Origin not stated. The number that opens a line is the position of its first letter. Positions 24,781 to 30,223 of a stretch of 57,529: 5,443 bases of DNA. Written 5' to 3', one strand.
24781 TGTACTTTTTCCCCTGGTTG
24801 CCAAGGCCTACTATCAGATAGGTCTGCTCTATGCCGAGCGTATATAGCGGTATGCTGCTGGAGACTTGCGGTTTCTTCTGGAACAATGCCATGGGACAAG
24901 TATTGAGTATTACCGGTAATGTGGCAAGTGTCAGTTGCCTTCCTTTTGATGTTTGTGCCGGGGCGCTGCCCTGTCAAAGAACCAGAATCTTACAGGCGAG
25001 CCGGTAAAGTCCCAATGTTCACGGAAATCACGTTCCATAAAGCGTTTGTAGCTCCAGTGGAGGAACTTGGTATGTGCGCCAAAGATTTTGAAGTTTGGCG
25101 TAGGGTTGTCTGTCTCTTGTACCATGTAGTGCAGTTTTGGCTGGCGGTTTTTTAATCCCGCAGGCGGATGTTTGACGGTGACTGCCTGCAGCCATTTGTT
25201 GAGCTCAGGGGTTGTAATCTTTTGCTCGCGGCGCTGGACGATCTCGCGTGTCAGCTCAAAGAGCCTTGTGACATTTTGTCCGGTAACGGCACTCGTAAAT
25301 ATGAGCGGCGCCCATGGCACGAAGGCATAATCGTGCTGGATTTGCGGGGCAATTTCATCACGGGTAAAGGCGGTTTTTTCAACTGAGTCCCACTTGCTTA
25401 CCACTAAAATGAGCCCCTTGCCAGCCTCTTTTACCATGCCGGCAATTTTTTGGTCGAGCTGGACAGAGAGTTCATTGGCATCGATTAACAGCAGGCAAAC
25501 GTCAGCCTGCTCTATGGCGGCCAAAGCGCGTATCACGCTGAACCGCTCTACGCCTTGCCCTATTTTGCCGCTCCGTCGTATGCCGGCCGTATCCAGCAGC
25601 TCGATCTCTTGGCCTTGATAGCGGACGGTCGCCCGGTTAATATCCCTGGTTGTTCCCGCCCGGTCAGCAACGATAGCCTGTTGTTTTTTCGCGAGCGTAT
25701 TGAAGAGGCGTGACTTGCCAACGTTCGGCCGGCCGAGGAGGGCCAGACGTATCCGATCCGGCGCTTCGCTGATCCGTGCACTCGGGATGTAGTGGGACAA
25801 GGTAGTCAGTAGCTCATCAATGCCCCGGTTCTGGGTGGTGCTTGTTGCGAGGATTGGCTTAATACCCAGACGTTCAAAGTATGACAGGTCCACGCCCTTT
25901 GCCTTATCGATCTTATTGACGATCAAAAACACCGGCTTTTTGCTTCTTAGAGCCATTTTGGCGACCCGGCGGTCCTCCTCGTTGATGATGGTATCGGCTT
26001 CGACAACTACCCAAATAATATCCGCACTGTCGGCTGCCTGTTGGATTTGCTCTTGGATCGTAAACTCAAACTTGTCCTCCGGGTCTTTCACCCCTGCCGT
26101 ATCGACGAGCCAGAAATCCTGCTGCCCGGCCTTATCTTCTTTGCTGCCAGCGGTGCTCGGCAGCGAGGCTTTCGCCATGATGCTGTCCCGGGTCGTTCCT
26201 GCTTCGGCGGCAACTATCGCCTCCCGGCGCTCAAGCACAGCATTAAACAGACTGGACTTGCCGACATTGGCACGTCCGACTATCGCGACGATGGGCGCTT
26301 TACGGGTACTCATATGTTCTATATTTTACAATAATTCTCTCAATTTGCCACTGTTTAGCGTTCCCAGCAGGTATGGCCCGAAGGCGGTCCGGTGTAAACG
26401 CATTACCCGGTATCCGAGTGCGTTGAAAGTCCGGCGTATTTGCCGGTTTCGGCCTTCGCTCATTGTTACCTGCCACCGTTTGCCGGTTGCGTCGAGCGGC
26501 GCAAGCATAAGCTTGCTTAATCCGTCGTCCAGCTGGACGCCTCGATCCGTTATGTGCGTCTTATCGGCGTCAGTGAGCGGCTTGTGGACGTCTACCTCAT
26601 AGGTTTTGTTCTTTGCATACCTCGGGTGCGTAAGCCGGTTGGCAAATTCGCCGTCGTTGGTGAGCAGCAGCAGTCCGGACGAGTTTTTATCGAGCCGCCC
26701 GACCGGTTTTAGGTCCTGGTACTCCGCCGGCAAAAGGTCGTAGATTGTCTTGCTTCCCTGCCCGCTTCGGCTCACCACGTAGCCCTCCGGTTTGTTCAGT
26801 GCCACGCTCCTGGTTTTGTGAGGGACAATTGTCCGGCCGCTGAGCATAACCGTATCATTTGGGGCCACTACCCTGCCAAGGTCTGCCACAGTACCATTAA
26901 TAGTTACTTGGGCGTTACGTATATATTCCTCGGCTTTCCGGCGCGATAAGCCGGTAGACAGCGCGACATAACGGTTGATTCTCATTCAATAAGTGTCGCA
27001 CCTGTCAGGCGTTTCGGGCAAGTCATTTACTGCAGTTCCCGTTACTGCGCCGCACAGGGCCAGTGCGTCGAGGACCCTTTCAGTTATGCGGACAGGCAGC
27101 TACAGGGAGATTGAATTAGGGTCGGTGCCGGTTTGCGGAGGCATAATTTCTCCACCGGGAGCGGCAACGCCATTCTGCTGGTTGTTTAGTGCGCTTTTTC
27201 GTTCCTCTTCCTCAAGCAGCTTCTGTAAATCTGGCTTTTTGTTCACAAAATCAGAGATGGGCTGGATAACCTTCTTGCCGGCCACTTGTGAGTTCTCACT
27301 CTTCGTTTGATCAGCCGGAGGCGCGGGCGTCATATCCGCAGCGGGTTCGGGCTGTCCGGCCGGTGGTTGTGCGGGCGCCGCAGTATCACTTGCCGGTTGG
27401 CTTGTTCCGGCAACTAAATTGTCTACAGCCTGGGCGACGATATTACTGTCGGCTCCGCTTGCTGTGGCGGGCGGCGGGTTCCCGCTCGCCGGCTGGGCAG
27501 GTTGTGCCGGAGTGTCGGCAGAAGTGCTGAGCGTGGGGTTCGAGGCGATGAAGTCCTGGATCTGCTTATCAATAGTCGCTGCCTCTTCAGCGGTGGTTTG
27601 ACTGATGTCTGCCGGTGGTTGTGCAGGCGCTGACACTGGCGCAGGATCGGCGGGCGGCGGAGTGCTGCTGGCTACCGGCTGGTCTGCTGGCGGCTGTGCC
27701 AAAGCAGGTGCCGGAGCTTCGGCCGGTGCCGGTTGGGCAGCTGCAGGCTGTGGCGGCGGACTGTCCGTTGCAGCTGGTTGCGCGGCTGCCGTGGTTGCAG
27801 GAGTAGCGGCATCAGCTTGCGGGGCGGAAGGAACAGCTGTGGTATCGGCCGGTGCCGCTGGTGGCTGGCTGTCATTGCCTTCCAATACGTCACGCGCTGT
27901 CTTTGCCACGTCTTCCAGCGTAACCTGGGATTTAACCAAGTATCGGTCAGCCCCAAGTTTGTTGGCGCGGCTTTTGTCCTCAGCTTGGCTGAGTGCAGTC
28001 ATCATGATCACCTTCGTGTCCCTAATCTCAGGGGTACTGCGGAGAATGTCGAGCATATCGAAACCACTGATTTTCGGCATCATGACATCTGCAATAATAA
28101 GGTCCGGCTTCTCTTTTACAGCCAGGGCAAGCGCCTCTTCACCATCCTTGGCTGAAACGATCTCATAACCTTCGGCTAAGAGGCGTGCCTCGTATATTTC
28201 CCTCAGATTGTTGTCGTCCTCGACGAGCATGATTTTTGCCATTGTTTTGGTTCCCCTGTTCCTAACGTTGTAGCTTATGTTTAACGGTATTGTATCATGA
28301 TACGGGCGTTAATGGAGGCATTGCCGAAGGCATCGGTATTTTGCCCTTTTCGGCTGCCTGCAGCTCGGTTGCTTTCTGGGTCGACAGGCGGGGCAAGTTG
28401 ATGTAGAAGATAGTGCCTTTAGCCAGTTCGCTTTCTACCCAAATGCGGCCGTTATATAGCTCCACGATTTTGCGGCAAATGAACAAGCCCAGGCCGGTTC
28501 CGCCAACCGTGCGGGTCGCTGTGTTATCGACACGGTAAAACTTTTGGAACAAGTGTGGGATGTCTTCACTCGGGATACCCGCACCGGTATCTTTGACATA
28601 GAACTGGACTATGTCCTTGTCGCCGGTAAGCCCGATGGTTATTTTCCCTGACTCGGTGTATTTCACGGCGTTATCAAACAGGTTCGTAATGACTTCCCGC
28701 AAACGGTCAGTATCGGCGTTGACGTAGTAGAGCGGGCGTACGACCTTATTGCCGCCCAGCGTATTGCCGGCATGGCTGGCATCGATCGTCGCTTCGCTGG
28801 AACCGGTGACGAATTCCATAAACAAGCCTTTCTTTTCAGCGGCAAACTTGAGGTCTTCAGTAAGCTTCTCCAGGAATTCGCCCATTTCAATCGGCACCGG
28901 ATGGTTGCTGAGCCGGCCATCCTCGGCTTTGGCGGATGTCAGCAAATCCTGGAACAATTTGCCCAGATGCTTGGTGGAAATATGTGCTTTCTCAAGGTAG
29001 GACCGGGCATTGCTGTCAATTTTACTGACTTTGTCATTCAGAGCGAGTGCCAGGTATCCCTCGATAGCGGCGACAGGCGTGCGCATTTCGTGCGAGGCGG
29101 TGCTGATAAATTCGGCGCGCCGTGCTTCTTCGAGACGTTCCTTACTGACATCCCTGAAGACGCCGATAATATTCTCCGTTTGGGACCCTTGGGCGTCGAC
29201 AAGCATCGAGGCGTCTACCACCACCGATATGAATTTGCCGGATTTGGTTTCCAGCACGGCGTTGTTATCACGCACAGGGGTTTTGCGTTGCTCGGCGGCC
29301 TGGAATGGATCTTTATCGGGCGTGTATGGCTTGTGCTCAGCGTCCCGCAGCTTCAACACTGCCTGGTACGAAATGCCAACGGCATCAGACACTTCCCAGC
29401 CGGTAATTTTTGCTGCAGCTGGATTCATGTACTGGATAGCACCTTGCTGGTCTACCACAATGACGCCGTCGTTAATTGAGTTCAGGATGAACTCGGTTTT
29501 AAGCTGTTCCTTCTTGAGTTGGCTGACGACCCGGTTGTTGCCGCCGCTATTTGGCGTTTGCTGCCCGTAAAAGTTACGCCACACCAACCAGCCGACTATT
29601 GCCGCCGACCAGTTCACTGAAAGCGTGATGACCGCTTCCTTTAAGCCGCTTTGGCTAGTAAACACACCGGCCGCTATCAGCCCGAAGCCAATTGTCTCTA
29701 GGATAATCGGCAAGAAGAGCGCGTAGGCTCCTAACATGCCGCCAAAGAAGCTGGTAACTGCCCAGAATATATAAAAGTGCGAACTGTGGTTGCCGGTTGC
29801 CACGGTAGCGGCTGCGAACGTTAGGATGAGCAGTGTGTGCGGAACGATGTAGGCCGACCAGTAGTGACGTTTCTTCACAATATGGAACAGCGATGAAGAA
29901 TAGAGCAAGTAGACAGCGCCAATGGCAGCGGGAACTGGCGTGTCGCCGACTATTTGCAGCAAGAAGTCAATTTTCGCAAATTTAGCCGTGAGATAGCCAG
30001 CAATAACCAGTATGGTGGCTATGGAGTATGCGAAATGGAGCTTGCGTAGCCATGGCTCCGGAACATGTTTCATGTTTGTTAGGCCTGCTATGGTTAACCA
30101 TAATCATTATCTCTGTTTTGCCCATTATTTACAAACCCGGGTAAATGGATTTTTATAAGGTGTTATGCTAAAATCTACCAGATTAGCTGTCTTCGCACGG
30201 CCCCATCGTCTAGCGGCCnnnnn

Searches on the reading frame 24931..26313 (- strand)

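Call 47: search_protein_families(library=ncbifam, proteins=[window:24931-26313:-], max_evalue=1e-10)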
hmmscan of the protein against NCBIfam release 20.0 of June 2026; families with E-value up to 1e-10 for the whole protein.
window:24931-26313:- (460 aa): 18 families
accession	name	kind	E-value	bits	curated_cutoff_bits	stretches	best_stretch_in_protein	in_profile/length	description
TIGR03594.1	GTPase_EngA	equivalog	2.2e-131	438.8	306.7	1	7-445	1-431/432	ribosome biogenesis GTPase Der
NF002828.0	PRK03003.1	equivalog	1.6e-97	327.1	631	1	4-445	38-466/477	ribosome biogenesis GTPase Der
NF007071.0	PRK09518.1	equivalog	8.4e-95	318.8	953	1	6-443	271-695/706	bifunctional cytidylate kinase/GTPase Der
NF003661.0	PRK05291.1-3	equivalog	5.9e-53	180.8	380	2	188-365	217-376/448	tRNA uridine-5-carboxymethylaminomethyl(34) synthesis GTPase MnmE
NF000908.1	PRK00089.1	equivalog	1.5e-52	178.7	237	2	5-179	2-170/291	GTPase Era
TIGR00450.1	mnmE_trmE_thdF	equivalog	1e-51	176.4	252.6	2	186-320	208-338/446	tRNA uridine-5-carboxymethylaminomethyl(34) synthesis GTPase MnmE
TIGR00231.1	small_GTP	domain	1.9e-45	154.6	42.5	2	188-356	4-163/164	GTP-binding protein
TIGR03918.1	GTP_HydF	equivalog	3.5e-43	147.9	325.55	2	186-364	6-173/392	[FeFe] hydrogenase H-cluster maturation GTPase HydF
TIGR00436.1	era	equivalog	6.4e-36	124.1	116.25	2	9-141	3-123/270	GTPase Era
TIGR03596.1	GTPase_YlqF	equivalog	1.5e-29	103.2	208.2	1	87-245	12-173/276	ribosome biogenesis GTPase YlqF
TIGR03598.1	GTPase_YsxC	equivalog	3.2e-25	88.9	124.45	1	186-352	17-182/186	ribosome biogenesis GTP-binding protein YihA/YsxC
TIGR00437.1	feoB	equivalog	1.3e-22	80.3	315.65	1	194-389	1-187/594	ferrous iron transport protein B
TIGR03156.1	GTP_HflX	equivalog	1.1e-17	63.9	216.75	0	4-174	187-349/351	GTPase HflX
TIGR03597.1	GTPase_YqeH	equivalog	2.3e-16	59.9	297.4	0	85-253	53-223/361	ribosome biogenesis GTPase YqeH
NF003255.0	PRK04213.1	equivalog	2e-12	46.8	164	0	187-231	9-52/204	GTP-binding protein EngB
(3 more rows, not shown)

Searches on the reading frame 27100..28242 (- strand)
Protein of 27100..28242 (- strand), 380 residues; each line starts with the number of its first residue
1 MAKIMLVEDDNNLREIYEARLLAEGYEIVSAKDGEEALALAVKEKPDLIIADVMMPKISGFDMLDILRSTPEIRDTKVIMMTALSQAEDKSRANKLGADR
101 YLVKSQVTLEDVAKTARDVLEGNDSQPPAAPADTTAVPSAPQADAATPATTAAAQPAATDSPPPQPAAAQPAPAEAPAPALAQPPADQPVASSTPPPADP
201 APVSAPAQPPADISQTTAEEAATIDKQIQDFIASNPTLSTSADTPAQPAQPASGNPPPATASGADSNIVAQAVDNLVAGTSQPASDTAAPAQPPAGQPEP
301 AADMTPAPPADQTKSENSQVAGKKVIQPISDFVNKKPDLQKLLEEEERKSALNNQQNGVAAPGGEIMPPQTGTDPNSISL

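Call 83: search_protein_families(library=pfam, proteins=[window:27100-28242:-], max_evalue=0.00001)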
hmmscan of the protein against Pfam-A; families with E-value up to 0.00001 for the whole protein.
window:27100-28242:- (380 aa): 1 family
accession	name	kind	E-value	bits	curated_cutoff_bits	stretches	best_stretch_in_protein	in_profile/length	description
PF00072.30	Response_reg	-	3.8e-23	82.2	30.2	1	4-105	1-100/111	Response regulator receiver domain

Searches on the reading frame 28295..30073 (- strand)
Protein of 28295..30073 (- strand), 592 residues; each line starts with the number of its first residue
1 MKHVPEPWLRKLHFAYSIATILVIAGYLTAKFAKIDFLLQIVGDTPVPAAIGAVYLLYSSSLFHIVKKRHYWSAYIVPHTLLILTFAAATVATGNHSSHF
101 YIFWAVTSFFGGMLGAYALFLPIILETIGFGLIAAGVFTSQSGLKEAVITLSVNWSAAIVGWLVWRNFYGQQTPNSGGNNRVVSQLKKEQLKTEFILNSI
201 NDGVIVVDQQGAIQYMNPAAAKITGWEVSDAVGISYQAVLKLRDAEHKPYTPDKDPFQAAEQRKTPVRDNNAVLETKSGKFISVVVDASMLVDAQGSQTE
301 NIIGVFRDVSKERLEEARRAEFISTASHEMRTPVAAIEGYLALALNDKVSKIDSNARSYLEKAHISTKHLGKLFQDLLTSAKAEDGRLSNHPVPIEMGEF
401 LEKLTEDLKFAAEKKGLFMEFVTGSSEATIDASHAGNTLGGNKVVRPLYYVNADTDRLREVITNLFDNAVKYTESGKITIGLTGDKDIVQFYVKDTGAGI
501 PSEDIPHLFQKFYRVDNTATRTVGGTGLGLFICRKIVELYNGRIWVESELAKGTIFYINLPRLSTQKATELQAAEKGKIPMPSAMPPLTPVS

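Call 47: search_protein_families(library=ncbifam, proteins=[window:28295-30073:-], max_evalue=1e-10)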
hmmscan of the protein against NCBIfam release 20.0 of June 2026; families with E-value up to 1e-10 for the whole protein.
window:28295-30073:- (592 aa): 67 families (the best 25 are shown)
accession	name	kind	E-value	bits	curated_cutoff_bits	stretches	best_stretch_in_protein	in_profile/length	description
NF046044.1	PnpS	equivalog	4.4e-66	223.5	400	1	182-561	46-390/390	two-component system histidine kinase PnpS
NF033092.0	HK_WalK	equivalog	4.5e-61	207.1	725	1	185-561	252-593/594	cell wall metabolism sensor histidine kinase WalK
TIGR02966.1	phoR_proteo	equivalog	1.3e-59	202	334.2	2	449-559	221-332/333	phosphate regulon sensor histidine kinase PhoR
NF047874.1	MASE3_PAS_HK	subfamily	9.3e-47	160.2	560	2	450-570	512-632/655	MASE3 domain-containing sensor histidine kinase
TIGR02956.1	TMAO_torS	equivalog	9.4e-45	153.1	676.5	1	311-579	454-699/967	TMAO reductase system sensor histidine kinase/response regulator TorS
NF008468.0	PRK11360.1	equivalog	1.7e-43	148.9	646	1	180-568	257-614/616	two-component system sensor histidine kinase AtoS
NF008302.0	PRK11091.1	equivalog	2.1e-43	148.6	838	1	307-573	264-516/779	aerobic respiration two-component sensor histidine kinase ArcB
NF033093.1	HK_VicK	exception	2.8e-42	144.9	680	1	185-562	88-435/448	cell wall metabolism sensor histidine kinase VicK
NF045911.1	TCSHisKinNblS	equivalog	7.6e-38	130.2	1000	1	182-561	257-619/621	two-component system sensor histidine kinase NblS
NF038297.2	hybrid_HK_HrmK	equivalog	1.4e-37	129.7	725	1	452-574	347-469/607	hybrid histidine kinase/response regulator HrmK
NF041735.1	hist_kin_RppB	equivalog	3.7e-37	128.2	400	1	321-561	218-438/438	two-component system sensor histidine kinase RppB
NF008235.0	PRK11006.1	equivalog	2.6e-36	125.4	390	1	450-562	310-423/431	phosphate regulon sensor histidine kinase PhoR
NF008318.0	PRK11107.1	equivalog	4.3e-36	124.4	890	1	305-567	277-523/920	two-component sensor histidine kinase BarA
NF041947.1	LuxQ_Vibrio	equivalog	1.3e-35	122.5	1200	1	292-574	441-708/843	quorum-sensing autoinducer 2 sensor kinase/phosphatase LuxQ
NF012163.2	BaeS_SmeS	equivalog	1.8e-35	122.8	500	1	315-548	237-444/457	sensor histidine kinase efflux regulator BaeS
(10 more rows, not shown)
